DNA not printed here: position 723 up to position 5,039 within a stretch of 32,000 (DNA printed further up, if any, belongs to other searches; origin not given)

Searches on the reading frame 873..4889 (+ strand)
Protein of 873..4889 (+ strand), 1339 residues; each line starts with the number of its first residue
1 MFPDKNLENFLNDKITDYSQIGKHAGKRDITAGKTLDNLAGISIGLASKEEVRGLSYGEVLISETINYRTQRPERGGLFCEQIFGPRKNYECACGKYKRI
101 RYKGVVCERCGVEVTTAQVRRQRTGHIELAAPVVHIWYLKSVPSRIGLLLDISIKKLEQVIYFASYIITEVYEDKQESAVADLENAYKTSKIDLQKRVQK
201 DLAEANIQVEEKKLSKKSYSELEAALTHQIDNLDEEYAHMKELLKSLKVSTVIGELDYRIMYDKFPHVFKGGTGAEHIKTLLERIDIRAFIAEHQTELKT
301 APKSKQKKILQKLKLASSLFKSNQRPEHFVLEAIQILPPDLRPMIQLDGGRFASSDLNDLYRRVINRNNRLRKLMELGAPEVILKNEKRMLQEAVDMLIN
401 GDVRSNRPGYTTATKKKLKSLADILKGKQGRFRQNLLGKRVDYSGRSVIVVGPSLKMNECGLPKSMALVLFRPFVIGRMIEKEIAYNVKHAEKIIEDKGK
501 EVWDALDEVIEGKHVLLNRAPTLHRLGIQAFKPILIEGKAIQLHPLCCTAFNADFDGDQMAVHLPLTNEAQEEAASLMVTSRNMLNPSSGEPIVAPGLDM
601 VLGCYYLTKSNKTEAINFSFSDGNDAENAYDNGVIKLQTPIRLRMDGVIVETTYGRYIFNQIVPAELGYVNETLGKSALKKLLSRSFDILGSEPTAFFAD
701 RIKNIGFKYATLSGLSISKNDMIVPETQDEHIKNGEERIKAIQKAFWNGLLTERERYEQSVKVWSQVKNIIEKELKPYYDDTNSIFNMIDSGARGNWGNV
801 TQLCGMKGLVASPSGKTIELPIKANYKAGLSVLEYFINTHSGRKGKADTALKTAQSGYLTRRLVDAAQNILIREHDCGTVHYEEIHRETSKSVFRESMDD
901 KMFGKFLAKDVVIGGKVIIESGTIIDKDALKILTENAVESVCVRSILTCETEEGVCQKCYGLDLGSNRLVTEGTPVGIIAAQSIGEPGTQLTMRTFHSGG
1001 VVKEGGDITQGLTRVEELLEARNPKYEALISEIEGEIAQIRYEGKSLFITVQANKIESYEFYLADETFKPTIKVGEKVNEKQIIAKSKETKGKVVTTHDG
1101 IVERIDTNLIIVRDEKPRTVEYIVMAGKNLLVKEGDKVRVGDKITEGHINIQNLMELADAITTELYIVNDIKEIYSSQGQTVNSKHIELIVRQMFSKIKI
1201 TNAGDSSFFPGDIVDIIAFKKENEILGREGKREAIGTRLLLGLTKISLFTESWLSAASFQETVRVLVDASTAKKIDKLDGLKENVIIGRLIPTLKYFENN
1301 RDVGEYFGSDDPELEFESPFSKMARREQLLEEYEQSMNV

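Call 108: list_cluster_members(proteins=[window:873-4889:+, P0003, window:21703-21930:+])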
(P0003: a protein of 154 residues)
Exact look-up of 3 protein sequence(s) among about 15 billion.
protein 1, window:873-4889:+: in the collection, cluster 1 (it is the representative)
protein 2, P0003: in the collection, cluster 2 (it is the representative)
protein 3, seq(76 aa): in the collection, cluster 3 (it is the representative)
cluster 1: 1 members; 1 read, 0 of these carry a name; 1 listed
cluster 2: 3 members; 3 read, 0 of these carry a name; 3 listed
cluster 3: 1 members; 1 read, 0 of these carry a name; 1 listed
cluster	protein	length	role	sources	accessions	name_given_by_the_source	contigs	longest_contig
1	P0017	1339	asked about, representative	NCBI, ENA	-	-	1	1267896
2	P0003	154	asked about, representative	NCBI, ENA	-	-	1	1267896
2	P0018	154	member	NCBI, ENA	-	-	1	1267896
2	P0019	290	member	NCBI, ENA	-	-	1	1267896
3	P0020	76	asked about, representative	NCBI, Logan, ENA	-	-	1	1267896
